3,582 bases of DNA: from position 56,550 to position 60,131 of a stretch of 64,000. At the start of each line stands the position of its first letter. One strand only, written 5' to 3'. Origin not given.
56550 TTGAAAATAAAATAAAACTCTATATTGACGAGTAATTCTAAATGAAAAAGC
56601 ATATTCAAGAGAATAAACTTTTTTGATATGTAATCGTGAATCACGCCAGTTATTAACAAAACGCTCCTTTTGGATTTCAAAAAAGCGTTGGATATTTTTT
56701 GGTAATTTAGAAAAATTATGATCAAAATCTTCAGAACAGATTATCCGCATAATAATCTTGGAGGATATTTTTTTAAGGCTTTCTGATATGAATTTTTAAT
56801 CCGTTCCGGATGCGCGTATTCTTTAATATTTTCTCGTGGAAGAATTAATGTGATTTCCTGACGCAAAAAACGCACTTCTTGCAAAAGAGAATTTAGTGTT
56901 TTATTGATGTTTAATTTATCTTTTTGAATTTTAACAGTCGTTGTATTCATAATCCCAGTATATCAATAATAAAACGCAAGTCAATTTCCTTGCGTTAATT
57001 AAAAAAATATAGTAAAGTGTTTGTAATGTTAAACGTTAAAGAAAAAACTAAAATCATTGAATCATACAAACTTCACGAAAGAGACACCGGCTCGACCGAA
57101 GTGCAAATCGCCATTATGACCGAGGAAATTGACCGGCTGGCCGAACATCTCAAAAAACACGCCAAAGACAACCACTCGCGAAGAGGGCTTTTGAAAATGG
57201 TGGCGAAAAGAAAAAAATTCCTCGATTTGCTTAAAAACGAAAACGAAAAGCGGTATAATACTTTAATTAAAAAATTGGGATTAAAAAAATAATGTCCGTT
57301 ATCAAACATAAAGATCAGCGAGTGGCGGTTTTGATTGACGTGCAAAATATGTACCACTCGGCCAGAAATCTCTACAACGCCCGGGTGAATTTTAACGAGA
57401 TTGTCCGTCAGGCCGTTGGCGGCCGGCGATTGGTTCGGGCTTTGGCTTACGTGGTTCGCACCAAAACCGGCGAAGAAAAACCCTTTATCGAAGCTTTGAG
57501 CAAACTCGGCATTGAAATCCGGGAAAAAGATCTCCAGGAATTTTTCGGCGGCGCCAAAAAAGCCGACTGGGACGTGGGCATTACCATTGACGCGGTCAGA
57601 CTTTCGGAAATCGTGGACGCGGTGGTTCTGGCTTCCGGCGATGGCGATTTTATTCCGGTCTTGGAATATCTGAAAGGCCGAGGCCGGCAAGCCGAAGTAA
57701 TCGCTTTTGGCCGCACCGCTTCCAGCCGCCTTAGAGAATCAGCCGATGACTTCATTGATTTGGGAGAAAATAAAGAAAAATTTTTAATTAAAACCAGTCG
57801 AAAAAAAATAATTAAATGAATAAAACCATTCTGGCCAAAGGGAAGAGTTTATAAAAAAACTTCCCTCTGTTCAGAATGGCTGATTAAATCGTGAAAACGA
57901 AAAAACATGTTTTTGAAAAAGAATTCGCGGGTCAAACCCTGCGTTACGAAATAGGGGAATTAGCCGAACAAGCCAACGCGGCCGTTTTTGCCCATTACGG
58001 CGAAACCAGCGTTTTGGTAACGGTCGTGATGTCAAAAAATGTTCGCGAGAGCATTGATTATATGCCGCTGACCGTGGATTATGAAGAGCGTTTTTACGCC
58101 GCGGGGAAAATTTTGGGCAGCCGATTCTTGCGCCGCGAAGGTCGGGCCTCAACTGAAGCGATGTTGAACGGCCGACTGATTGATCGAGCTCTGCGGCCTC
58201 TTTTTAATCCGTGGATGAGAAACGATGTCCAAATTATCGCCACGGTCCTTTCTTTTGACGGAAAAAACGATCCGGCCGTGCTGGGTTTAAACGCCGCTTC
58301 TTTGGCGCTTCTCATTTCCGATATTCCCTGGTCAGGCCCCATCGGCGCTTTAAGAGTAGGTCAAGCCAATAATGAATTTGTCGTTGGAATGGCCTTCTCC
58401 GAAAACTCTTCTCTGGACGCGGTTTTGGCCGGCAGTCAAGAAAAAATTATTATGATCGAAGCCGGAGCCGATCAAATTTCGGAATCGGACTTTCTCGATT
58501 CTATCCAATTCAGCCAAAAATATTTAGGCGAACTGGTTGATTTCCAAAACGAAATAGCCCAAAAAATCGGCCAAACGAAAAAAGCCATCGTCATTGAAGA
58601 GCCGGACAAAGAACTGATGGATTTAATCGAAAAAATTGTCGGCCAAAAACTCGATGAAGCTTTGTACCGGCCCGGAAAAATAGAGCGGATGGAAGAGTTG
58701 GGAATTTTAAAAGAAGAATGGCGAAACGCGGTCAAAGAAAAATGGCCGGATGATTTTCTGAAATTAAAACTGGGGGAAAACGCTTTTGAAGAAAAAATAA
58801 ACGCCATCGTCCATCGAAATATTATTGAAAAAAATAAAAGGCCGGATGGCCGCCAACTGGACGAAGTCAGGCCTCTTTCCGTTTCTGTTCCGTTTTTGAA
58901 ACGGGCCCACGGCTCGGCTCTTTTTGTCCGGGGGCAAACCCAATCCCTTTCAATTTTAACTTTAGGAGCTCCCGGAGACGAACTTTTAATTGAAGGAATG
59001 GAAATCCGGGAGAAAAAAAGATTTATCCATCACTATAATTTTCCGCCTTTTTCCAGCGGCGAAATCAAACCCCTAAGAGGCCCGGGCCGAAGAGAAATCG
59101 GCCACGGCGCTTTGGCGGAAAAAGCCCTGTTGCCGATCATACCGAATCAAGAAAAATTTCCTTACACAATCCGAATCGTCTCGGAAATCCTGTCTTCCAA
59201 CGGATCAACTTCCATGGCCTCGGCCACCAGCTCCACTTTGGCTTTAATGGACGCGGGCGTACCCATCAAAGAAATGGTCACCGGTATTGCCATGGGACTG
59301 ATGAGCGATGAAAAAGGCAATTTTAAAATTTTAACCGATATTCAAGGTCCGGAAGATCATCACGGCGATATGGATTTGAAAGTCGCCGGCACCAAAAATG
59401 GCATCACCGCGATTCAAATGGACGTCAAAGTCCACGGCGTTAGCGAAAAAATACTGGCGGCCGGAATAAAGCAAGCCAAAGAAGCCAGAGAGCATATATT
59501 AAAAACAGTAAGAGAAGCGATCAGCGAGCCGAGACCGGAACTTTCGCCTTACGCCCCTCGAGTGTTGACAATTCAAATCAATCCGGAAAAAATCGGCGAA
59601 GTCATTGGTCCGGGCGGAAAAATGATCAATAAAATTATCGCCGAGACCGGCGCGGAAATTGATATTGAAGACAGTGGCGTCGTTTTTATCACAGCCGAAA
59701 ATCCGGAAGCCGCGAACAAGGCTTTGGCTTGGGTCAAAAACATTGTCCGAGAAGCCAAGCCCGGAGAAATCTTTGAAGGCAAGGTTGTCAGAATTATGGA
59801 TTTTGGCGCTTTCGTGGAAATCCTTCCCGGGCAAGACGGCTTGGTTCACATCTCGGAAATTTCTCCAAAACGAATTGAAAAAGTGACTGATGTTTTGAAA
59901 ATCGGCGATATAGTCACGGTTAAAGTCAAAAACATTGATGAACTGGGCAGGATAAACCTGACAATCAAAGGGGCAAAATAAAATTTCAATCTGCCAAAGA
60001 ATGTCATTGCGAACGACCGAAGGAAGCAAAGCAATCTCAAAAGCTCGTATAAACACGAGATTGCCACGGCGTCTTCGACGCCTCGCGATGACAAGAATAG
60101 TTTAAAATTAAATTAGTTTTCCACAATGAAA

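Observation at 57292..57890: NYN-domain (PIN-like) protein inserted between rpsO and pnp, with a hairpin in the pnp leader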

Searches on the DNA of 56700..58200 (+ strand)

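Call 11: search_rna_families(source=window, start=56700, end=58200, threshold=evalue, max_evalue=5)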
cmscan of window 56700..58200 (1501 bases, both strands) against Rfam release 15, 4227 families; matches with E-value up to 5: 6.
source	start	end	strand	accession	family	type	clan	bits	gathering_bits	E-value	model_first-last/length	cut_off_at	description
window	56974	57079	+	RF00114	S15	Cis-reg; leader;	CL00121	18.6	39.5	0.16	1-117/117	no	Ribosomal S15 leader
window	57824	57881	-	RF03585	mir-3938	Gene; miRNA;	-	17.6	94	2.7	1-88/88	no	mir-3938 microRNA precursor family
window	57817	57887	-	RF03912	mir-4659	Gene; miRNA;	-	17.4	92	3.8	1-73/73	no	mir-4659 microRNA precursor family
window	57868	58041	-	RF01494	rliD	Gene; antisense;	-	15.5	50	0.16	27-207/327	no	Listeria sRNA rliD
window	57633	57724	+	RF00223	IRES_Bip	Cis-reg; IRES;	-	13.4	40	0.2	1-263/263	no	bip internal ribosome entry site (IRES)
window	56954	57017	-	RF01472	rli40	Gene; sRNA;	-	11.9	100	4.9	29-97/263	no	Listeria sRNA rli40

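Call 21: search_rna_families(sources=[L067, L035, L065, L006, L030, L026, L032, L036, L031, L056, L072, L003], threshold=gathering)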
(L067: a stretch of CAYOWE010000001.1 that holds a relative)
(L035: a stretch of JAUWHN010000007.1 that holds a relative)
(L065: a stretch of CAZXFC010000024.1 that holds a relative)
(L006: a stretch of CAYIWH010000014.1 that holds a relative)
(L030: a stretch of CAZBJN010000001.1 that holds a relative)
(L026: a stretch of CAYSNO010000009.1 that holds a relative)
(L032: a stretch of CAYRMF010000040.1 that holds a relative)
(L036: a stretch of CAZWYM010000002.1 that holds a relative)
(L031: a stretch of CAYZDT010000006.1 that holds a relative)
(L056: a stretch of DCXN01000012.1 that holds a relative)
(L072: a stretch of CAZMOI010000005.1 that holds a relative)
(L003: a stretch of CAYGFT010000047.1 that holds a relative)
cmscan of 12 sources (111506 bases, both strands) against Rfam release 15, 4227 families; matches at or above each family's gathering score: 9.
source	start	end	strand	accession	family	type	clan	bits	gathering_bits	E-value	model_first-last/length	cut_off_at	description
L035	4518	4590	+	RF00005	tRNA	Gene; tRNA;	CL00001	76.2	29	1.1e-14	1-71/71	no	tRNA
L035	719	789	-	RF00005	tRNA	Gene; tRNA;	CL00001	68.2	29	1.7e-12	1-71/71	no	tRNA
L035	837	910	-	RF00005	tRNA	Gene; tRNA;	CL00001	66.2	29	5.9e-12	1-71/71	no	tRNA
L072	130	201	-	RF00005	tRNA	Gene; tRNA;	CL00001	65.3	29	1.1e-11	1-71/71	no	tRNA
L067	259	331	+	RF00005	tRNA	Gene; tRNA;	CL00001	63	29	4.6e-11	1-71/71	no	tRNA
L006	258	328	-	RF00005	tRNA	Gene; tRNA;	CL00001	62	29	8.6e-11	1-71/71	no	tRNA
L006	2625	2696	-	RF00005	tRNA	Gene; tRNA;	CL00001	60.3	29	2.6e-10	1-71/71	no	tRNA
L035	2482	2553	+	RF00005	tRNA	Gene; tRNA;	CL00001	60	29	3e-10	1-71/71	no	tRNA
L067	172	243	+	RF00005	tRNA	Gene; tRNA;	CL00001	59.8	29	3.5e-10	1-71/71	no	tRNA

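Call 64: search_with_rna_model(model_id=R1, source=window, start=57700, end=58000, filters=off, max_evalue=10, show_alignments=2)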
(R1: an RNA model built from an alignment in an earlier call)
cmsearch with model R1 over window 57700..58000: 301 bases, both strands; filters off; matches with E-value up to 10: 9.
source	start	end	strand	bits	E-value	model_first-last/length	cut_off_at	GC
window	57738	57750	-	3.1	1.7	1-50/50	no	0.54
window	57781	57794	-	1.9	3.7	1-50/50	no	0.07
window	57718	57767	+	1.8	3.8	1-50/50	no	0.5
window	57909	57920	+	1.5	4.6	1-50/50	no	0.17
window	57959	57977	-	1.4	4.9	1-50/50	no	0.47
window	57920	57940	-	1.4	4.9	15-37/50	no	0.52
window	57901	57914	-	0.9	6.6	1-50/50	no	0.14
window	57826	57879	-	0.8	6.8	1-50/50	no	0.41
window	57826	57879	+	0.5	8.4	1-50/50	no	0.41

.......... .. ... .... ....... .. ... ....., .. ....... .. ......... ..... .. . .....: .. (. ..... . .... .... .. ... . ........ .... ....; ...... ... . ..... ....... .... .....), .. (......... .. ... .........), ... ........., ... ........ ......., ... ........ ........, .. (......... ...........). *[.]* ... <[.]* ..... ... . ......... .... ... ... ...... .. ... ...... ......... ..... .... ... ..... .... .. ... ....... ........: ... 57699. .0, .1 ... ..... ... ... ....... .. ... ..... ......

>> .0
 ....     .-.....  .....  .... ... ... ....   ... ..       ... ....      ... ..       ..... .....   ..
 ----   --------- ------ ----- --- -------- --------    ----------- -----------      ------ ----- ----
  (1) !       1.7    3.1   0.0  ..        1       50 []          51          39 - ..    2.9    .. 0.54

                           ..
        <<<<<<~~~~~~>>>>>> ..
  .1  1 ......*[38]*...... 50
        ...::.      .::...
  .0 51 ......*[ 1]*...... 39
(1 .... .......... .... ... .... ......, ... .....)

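Call 68: search_with_rna_model(model_id=R1, sources=[L081, L082, L083, L084, L085, L086, L087, L088, L089, L090, L091], max_evalue=1)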
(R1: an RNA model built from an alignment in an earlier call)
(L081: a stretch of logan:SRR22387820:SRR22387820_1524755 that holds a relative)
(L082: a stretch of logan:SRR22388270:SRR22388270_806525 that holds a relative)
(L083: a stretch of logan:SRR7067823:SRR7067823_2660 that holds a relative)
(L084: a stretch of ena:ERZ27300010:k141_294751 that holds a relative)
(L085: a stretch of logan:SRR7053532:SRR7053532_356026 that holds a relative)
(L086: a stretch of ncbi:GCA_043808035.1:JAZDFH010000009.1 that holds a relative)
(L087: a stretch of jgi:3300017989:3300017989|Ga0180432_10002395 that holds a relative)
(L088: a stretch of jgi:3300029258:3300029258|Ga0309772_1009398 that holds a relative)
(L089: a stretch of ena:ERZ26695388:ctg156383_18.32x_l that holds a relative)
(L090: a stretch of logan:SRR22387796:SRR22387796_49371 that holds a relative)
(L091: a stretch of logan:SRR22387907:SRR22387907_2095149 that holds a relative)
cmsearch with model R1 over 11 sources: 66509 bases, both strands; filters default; matches with E-value up to 1: 0.
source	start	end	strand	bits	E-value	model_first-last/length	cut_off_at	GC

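Call 72: search_rna_families(sources=[L007, L012, L015, L019, L039, L064, L091], threshold=evalue, max_evalue=1)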
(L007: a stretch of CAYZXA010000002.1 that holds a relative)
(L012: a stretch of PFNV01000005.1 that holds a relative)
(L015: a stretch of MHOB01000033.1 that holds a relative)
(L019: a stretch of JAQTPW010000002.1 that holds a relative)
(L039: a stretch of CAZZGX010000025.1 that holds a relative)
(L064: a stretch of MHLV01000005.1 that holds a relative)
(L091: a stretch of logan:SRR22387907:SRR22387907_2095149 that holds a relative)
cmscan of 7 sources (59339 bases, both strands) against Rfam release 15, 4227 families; matches with E-value up to 1: 20.
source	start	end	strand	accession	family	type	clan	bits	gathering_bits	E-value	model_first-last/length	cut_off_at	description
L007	705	778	-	RF00005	tRNA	Gene; tRNA;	CL00001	69.3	29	4.7e-13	1-71/71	no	tRNA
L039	1191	1263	-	RF00005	tRNA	Gene; tRNA;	CL00001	67.8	29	1.2e-12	1-71/71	no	tRNA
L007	4646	4718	+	RF00005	tRNA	Gene; tRNA;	CL00001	66.8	29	2.2e-12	1-71/71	no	tRNA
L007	4136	4207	+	RF00005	tRNA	Gene; tRNA;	CL00001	63.4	29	1.9e-11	1-71/71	no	tRNA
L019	2305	2376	+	RF00005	tRNA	Gene; tRNA;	CL00001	63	29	2.4e-11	1-71/71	no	tRNA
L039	1265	1336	-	RF00005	tRNA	Gene; tRNA;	CL00001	62.1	29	4.3e-11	1-71/71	no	tRNA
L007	2545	2615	-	RF00005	tRNA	Gene; tRNA;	CL00001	59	29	3.1e-10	1-71/71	no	tRNA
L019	4249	4321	+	RF00005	tRNA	Gene; tRNA;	CL00001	58.8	29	3.6e-10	1-71/71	no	tRNA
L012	3215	3285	+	RF00005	tRNA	Gene; tRNA;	CL00001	57.5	29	8.1e-10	1-71/71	no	tRNA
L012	2283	2354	+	RF00005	tRNA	Gene; tRNA;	CL00001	53.4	29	1.1e-08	1-71/71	no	tRNA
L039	1211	1313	-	RF02553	YrlA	Gene; sRNA;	-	33.4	69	0.0018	1-114/114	no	Y RNA-like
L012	3213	3315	+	RF02435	SpF41_sRNA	Gene; sRNA;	-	31.2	52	0.59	1-105/105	no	Streptococcus sRNA SpF41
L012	2283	2355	-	RF04354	Plastid-ycf2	Cis-reg;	-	30.1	65.7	0.032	1-75/75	no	Plastid-ycf2 5UTR RNA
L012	3150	3210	-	RF01393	isrJ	Gene; sRNA;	-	27.2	37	0.63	1-75/75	no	isrJ Hfq binding RNA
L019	2305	2375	+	RF01684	mascRNA-menRNA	Gene;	-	27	42.5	0.27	1-56/56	no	MALAT1-associated small cytoplasmic RNA/MEN beta RNA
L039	1378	1421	-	RF00489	ctRNA_p42d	Gene; antisense;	-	25.3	50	0.33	1-46/46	no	ctRNA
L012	5471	5657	-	RF01494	rliD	Gene; antisense;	-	25.1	50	0.006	22-215/327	no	Listeria sRNA rliD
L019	4691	4788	+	RF00114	S15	Cis-reg; leader;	CL00121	23.6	39.5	0.28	1-117/117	no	Ribosomal S15 leader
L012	4502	4607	+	RF02180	ST7-AS1_2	Gene; lncRNA;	-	22.8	50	0.82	1-110/110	no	ST7 antisense RNA 1 conserved region 2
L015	3679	3769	-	RF01675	CrcZ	Gene; sRNA;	-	18.3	95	0.88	278-377/398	no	Pseudomonas sRNA CrcZ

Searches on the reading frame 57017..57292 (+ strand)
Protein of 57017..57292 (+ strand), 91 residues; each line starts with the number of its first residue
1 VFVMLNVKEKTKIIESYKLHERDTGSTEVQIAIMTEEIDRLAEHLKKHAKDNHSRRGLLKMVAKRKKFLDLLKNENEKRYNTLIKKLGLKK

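Call 3: search_protein_families(library=pfam, proteins=[window:57017-57292:+], max_evalue=0.01)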
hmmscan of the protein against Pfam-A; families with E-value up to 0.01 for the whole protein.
window:57017-57292:+ (91 aa): 1 family
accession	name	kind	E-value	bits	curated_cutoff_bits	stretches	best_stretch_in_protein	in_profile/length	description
PF00312.27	Ribosomal_S15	-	1.1e-31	109.2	31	1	10-90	1-81/81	Ribosomal protein S15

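Call 4: search_protein_families(library=ncbifam, proteins=[window:57017-57292:+], max_evalue=0.01)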
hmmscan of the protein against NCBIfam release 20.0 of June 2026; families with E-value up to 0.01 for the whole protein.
window:57017-57292:+ (91 aa): 3 families
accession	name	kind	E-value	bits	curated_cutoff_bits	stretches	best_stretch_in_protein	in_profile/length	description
TIGR00952.1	S15_bact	equivalog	6.4e-34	116.1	63.65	1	8-91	3-86/86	30S ribosomal protein S15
NF006331.0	PRK08561.1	equivalog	0.0019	18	154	1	36-74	93-131/152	30S ribosomal protein S15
TIGR02337.1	HpaR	equivalog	0.0048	16.7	121.2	1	45-91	72-118/130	homoprotocatechuate degradation operon regulator HpaR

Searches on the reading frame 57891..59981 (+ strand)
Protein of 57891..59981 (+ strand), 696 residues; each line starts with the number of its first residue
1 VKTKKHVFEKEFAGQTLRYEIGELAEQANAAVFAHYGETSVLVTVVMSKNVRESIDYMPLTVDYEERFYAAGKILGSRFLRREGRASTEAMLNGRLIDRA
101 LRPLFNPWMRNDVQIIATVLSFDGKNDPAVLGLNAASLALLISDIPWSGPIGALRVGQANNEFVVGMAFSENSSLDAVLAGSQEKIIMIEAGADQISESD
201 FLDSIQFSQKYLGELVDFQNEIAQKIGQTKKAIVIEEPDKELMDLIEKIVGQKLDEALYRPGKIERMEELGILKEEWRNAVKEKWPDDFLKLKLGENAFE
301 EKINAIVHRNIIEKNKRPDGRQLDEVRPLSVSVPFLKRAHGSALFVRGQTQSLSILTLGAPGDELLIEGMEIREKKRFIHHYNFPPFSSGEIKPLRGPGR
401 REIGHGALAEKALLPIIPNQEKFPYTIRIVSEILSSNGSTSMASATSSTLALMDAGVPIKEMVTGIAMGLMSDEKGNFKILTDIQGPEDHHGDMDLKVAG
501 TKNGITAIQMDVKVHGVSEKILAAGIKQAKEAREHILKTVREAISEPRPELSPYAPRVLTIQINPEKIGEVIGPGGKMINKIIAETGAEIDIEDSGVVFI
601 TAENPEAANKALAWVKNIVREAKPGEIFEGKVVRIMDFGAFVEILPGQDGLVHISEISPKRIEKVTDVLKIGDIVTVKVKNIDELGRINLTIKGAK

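Call 3: search_protein_families(library=pfam, proteins=[window:57891-59981:+], max_evalue=0.01)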
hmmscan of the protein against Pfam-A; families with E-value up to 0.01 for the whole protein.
window:57891-59981:+ (696 aa): 8 families
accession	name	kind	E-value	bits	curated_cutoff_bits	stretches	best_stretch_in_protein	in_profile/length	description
PF01138.27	RNase_PH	-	2.1e-52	177.4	25.5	2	325-458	1-130/130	3' exoribonuclease family, domain 1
PF00575.29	S1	-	2.2e-20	73.2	22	1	623-693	3-74/74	S1 RNA binding domain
PF00013.35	KH_1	-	1.1e-13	51.2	21.5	1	559-615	2-64/66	KH domain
PF03725.20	RNase_PH_C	-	1.8e-11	44.3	20.8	2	462-532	2-67/67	3' exoribonuclease family, domain 2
PF03726.19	PNPase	-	2.6e-06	28.2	24.6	1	242-322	2-81/81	Polyribonucleotide nucleotidyltransferase, RNA binding domain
PF22675.2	KH-I_KHDC4-BBP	-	3.4e-05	24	30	1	568-612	8-52/76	KHDC4/BBP-like, KH-domain type I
PF07650.23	KH_2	-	0.0016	18.6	22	1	560-597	28-66/78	KH domain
PF23459.1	S1_RRP5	-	0.0025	18.8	27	0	623-684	2-63/72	RRP5 S1 domain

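Call 4: search_protein_families(library=ncbifam, proteins=[window:57891-59981:+], max_evalue=0.01)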
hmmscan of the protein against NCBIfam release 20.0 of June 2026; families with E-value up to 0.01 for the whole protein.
window:57891-59981:+ (696 aa): 41 families (the best 25 are shown)
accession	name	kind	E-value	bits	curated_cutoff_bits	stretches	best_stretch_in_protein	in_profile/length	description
NF008805.1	PRK11824.1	equivalog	8e-271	900.3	471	1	9-693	3-681/683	polyribonucleotide nucleotidyltransferase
TIGR03591.1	polynuc_phos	equivalog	5e-268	891.2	525.05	1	12-693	2-687/689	polyribonucleotide nucleotidyltransferase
TIGR02696.1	pppGpp_PNP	exception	7.4e-195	649.4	1106.75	1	10-690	12-718/720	guanosine pentaphosphate synthetase I/polyribonucleotide nucleotidyltransferase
TIGR02065.1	ECX1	equivalog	2.6e-35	121.8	318.7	1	310-545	2-227/230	exosome complex exonuclease Rrp41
NF005208.0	PRK06676.1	equivalog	3.3e-24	85.6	368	1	616-695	270-350/391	30S ribosomal protein S1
NF010379.0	PRK13806.1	equivalog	2.1e-22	79.4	648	1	617-695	285-365/491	30S ribosomal protein S1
NF000907.0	PRK00087.1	equivalog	6.6e-21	74.2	624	1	617-695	556-635/671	bifunctional 4-hydroxy-3-methylbut-2-enyl diphosphate reductase/30S ribosomal protein S1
NF006363.0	PRK08582.1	equivalog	3.6e-19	69.3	171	1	625-696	6-77/140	S1 domain-containing RNA-binding protein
NF005973.0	PRK08059.1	equivalog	2.2e-17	63.3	148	1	622-694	5-78/123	S1 domain-containing post-transcriptional regulator GSP13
NF004473.0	PRK05807.1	equivalog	3e-17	63.2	178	1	623-695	4-75/136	S1 domain-containing RNA-binding protein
NF004952.0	PRK06299.1-2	equivalog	4.9e-17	61.4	524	1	616-693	210-287/580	30S ribosomal protein S1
NF040579.1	S1_dom_CvfD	subfamily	5.8e-16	58.8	117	1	623-693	2-73/113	CvfD/Ygs/GSP13 family RNA-binding post-transcriptional regulator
NF004953.0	PRK06299.1-3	equivalog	2.2e-14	52.7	720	1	616-693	290-369/580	30S ribosomal protein S1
NF005911.0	PRK07899.1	equivalog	2.6e-14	52.8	691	1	617-695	286-365/486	30S ribosomal protein S1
TIGR00717.1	rpsA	equivalog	3.4e-14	52.3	577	1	617-695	265-345/516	30S ribosomal protein S1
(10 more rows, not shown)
